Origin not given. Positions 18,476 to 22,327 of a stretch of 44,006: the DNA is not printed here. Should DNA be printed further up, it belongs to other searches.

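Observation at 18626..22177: Diguanylate cyclase effector fused to a STAND/NLR-like NTPase-TPR scaffold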

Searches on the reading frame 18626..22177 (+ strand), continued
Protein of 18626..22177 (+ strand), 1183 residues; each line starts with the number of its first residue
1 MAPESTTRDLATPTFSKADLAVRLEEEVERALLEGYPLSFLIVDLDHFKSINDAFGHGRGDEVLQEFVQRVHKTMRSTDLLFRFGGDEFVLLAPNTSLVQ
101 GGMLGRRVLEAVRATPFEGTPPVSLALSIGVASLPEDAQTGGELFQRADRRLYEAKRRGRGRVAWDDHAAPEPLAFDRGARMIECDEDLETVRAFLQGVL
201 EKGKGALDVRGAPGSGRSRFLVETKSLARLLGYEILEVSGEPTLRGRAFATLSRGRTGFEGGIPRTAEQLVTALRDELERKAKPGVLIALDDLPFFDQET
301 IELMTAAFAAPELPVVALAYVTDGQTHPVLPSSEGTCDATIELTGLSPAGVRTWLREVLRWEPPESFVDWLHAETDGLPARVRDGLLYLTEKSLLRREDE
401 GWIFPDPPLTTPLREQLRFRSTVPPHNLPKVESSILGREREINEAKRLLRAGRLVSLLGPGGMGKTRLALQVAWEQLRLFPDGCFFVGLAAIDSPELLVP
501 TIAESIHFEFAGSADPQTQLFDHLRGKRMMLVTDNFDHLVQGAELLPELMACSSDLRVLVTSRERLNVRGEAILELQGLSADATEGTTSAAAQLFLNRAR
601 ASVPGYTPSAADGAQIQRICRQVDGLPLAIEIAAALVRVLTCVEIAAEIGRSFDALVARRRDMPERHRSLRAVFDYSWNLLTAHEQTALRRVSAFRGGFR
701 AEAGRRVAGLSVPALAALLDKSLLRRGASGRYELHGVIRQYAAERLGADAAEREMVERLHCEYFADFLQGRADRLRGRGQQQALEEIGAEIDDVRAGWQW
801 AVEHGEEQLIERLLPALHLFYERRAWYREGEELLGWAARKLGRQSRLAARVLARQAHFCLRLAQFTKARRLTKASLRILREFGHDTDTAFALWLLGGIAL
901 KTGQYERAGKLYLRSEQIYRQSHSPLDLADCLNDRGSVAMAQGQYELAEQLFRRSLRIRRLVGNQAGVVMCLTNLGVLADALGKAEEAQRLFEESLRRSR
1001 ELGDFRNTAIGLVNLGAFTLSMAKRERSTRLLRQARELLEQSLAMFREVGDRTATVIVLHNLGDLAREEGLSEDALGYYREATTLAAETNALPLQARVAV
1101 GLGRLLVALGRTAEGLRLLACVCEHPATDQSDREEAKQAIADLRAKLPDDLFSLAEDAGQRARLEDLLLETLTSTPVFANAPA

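Call 24: find_encoding_contigs(protein=P0005, flank=10000, max_places=3)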
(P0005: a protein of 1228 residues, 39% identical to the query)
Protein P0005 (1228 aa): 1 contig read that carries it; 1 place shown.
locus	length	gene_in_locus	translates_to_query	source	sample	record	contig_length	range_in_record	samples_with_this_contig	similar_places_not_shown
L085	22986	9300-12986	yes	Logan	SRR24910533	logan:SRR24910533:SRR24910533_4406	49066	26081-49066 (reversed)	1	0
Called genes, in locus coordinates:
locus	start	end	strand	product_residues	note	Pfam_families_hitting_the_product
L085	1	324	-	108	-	?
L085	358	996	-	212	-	PF02734:Dak2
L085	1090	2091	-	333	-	PF02733:Dak1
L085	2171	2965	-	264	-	PF00230:MIP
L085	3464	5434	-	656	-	PF00989:PAS (weak), PF00158:Sigma54_activat, PF14532:Sigma54_activ_2, PF25601:AAA_lid_14, PF02954:HTH_8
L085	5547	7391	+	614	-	PF00664:ABC_membrane, PF00005:ABC_tran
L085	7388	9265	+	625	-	PF00664:ABC_membrane, PF02463:SMC_N (faint), PF00005:ABC_tran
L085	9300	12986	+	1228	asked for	PF00990:GGDEF, PF01637:ATPase_2 (faint), PF00931:NB-ARC, PF05729:NACHT (weak), PF13191:AAA_16 (weak), PF13424:TPR_12, PF17874:TPR_MalT, PF13424:TPR_12, +12 more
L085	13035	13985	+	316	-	PF13793:Pribosyltran_N, PF00156:Pribosyltran (weak), PF14572:Pribosyl_synth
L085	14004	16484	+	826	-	PF00082:Peptidase_S8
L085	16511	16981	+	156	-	PF08020:DUF1706 (weak), PF11716:MDMPI_N (weak), PF04978:MST, PF12867:DinB_2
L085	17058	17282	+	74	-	-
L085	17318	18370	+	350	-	PF00892:EamA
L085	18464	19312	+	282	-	PF02645:DegV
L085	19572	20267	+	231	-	PF00392:GntR, PF13545:HTH_Crp_2 (faint), PF07840:FadR_C, PF07729:FCD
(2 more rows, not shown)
